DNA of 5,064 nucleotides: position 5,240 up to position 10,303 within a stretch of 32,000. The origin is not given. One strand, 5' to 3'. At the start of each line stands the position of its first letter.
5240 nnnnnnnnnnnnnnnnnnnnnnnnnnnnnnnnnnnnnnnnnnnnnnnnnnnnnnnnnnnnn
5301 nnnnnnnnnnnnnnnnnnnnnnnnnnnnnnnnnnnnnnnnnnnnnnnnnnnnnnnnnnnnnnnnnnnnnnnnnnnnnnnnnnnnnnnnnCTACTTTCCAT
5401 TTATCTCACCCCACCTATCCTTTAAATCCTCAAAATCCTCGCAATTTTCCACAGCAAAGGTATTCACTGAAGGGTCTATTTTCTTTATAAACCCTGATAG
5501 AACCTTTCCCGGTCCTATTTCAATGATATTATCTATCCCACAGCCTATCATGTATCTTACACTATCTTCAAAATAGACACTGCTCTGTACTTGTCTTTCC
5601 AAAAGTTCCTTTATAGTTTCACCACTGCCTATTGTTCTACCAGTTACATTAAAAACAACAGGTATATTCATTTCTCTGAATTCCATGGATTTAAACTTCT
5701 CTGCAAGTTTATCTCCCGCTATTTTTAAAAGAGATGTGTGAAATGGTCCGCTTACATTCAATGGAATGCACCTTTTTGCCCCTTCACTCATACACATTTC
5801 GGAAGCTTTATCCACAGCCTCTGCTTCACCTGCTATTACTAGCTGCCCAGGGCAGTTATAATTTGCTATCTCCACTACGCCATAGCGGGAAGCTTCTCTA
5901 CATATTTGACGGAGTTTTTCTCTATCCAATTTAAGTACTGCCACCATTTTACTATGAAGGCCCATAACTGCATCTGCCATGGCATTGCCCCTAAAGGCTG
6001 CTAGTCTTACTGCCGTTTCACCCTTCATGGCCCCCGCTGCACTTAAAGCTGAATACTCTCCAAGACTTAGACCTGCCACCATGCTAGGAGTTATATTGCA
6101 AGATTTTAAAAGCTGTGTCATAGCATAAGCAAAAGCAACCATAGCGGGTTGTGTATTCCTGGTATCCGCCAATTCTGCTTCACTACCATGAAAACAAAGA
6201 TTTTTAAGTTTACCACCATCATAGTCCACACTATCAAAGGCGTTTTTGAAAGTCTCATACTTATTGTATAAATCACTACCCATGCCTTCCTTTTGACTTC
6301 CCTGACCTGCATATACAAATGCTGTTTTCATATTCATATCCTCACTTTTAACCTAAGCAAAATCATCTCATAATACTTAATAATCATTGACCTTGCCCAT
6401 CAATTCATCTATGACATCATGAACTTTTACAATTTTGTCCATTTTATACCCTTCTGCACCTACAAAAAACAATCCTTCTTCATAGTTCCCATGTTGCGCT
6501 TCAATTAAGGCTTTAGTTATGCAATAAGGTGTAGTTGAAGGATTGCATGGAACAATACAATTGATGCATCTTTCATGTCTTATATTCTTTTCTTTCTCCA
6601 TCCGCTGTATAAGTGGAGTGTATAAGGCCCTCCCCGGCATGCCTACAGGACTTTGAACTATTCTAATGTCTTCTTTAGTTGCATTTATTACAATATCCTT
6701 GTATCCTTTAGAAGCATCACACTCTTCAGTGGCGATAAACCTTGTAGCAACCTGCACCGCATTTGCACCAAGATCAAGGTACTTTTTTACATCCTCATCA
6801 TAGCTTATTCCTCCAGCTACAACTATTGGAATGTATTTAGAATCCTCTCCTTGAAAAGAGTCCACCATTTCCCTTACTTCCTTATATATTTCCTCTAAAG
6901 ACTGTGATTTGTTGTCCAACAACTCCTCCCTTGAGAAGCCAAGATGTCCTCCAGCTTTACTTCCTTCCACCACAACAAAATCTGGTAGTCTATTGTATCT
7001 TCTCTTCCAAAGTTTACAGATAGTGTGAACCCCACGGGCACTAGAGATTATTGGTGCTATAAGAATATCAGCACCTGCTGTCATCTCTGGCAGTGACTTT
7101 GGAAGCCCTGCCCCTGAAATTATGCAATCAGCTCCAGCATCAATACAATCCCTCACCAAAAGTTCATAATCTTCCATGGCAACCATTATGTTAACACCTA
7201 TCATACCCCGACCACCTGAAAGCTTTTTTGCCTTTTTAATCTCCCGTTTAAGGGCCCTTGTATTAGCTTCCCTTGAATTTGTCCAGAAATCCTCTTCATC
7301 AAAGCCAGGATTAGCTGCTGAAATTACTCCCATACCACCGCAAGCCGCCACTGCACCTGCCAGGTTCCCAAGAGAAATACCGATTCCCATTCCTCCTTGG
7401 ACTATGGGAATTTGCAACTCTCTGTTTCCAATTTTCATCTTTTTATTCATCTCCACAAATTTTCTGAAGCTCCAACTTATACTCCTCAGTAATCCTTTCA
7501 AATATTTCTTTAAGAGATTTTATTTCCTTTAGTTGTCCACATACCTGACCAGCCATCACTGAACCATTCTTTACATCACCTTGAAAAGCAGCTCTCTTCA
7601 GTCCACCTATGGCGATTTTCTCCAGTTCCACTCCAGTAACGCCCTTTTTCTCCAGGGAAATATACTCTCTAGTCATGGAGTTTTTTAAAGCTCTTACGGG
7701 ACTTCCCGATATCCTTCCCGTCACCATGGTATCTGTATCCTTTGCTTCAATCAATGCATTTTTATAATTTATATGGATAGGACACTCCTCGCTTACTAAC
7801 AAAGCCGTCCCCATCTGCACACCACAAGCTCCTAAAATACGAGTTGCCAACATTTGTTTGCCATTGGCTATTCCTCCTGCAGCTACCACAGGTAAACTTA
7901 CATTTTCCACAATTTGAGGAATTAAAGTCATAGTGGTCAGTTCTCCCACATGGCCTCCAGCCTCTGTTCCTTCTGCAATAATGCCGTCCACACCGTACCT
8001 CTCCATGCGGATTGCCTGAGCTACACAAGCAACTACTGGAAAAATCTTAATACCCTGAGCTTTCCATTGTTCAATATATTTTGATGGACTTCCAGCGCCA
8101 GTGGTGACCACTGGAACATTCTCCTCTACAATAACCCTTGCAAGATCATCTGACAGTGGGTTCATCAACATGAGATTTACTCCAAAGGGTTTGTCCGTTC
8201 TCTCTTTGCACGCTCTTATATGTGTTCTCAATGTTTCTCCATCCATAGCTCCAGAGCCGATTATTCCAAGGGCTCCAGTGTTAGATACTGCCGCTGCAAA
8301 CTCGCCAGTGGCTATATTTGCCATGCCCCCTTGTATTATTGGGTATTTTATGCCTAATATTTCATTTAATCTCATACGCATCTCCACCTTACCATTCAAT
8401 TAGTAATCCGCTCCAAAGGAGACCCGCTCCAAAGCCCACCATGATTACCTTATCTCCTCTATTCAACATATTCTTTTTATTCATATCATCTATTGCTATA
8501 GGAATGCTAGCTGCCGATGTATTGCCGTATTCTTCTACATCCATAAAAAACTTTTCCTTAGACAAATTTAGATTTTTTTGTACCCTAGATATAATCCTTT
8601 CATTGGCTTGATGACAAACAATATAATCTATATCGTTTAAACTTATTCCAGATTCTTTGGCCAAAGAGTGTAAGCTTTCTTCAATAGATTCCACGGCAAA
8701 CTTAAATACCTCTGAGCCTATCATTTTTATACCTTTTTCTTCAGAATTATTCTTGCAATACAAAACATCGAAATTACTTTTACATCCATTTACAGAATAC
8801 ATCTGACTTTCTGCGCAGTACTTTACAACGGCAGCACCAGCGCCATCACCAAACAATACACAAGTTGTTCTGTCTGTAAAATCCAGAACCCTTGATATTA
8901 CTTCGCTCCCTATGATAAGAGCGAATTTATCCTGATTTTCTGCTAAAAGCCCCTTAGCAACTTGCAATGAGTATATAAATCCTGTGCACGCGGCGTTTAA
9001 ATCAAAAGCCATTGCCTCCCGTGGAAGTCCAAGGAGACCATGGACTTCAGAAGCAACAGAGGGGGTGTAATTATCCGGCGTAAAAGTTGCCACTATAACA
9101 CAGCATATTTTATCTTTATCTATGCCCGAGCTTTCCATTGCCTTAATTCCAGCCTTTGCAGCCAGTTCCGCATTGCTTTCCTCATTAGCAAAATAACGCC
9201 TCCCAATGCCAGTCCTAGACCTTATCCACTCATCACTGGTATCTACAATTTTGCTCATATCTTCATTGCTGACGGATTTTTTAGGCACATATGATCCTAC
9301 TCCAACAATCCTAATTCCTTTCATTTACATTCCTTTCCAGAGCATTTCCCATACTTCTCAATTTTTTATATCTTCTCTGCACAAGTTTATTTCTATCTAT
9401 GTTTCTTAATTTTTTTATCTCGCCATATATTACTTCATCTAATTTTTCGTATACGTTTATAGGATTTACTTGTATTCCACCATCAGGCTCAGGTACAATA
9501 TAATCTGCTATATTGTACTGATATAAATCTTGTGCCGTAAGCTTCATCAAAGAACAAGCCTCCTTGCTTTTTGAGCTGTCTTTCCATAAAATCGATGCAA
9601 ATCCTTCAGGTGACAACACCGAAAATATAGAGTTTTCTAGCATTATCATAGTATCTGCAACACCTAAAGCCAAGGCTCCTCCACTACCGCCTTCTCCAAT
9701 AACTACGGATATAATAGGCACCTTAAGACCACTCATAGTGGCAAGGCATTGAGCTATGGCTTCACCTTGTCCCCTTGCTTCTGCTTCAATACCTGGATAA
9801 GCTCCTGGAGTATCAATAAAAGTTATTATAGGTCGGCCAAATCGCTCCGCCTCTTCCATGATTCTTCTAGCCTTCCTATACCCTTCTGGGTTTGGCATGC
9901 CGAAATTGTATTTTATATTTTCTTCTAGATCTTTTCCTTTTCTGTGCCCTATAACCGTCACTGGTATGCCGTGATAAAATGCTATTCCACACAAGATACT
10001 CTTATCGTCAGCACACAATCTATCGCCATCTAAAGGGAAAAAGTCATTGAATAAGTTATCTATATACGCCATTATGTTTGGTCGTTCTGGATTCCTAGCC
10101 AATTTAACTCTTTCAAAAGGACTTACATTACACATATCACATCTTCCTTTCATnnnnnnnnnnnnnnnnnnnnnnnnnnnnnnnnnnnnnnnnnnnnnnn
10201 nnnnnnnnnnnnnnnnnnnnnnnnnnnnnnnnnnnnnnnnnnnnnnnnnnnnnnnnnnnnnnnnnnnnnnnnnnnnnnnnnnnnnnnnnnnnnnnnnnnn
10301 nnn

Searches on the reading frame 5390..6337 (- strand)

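Call 70: search_protein_families(library=pfam, proteins=[window:5390-6337:-], max_evalue=0.001)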
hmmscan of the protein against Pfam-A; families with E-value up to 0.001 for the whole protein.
window:5390-6337:- (315 aa): 1 family
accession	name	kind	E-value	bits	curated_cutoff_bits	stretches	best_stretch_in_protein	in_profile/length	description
PF00698.26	Acyl_transf_1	-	3.4e-34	119.2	32.7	1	7-281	2-272/319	Acyl transferase domain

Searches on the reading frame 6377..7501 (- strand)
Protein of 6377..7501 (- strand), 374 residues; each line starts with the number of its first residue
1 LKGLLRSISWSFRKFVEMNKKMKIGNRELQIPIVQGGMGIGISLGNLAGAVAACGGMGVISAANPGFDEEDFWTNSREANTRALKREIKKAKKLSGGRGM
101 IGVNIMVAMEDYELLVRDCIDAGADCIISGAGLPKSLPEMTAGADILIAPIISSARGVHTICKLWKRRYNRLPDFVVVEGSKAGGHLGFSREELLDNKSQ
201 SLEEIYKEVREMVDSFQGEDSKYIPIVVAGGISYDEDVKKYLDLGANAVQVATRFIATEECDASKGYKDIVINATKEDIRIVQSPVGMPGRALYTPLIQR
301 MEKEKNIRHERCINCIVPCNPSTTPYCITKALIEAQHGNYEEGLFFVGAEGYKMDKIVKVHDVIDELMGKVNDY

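Call 56: search_protein_families(library=pfam, proteins=[window:6377-7501:-], max_evalue=0.001)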
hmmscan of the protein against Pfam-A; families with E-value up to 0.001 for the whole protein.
window:6377-7501:- (374 aa): 4 families
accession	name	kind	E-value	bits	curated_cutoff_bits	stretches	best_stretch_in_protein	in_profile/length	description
PF03060.21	NMO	-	2.1e-48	165.9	28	1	25-368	6-329/331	Nitronate monooxygenase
PF00478.31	IMPDH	-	3e-07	30.2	25.6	0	219-264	203-248/345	IMP dehydrogenase / GMP reductase domain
PF00977.27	His_biosynth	-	0.0003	20.7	23.6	1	221-259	73-109/228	Histidine biosynthesis protein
PF01645.23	Glu_synthase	-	0.00085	19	20.4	0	170-263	226-315/369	Conserved region in glutamate synthase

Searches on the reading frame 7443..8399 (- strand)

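Call 56: search_protein_families(library=pfam, proteins=[window:7443-8399:-], max_evalue=0.001)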
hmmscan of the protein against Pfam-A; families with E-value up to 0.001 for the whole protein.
window:7443-8399:- (318 aa): 3 families
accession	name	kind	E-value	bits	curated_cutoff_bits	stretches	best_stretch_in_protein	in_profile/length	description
PF03060.21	NMO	-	2.2e-65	221.7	28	1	10-306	3-331/331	Nitronate monooxygenase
PF00478.31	IMPDH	-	1.5e-06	27.9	25.6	0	147-305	186-336/345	IMP dehydrogenase / GMP reductase domain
PF01070.24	FMN_dh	-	2.3e-05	24.1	24.9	1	123-202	226-307/350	FMN-dependent dehydrogenase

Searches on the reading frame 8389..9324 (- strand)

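Call 56: search_protein_families(library=pfam, proteins=[window:8389-9324:-], max_evalue=0.001)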
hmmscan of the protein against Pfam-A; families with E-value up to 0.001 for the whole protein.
window:8389-9324:- (311 aa): 6 families
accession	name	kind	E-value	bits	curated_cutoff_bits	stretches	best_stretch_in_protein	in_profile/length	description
PF08541.16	ACP_syn_III_C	-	1.2e-33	115.5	26.6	1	223-311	2-90/90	3-Oxoacyl-[acyl-carrier-protein (ACP)] synthase III C terminal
PF08545.16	ACP_syn_III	-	5.2e-25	87.6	24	1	107-174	1-68/80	3-Oxoacyl-[acyl-carrier-protein (ACP)] synthase III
PF02797.21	Chal_sti_synt_C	-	1.2e-08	35.5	27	1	195-309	22-147/151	Chalcone and stilbene synthases, C-terminal domain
PF00108.29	Thiolase_N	-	1.1e-06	28.7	26.4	1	36-146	7-118/260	Thiolase, N-terminal domain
PF08392.18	FAE1_CUT1_RppA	-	7.1e-05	22.7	27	1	62-147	94-179/290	FAE1/Type III polyketide synthase-like protein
PF00195.25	Chal_sti_synt_N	-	0.00086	19.2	27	0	48-167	96-221/225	Chalcone and stilbene synthases, N-terminal domain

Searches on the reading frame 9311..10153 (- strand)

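Call 56: search_protein_families(library=pfam, proteins=[window:9311-10153:-], max_evalue=0.001)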
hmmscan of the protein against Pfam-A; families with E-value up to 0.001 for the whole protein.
window:9311-10153:- (280 aa): 2 families
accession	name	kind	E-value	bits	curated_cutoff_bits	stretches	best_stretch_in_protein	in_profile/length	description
PF03255.19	ACCA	-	1.3e-118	396.2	23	1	9-269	50-310/310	Acetyl co-enzyme A carboxylase carboxyltransferase-like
PF01039.27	Carboxyl_trans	-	3.2e-18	66.1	22.3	1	51-200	282-427/493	Carboxyl transferase domain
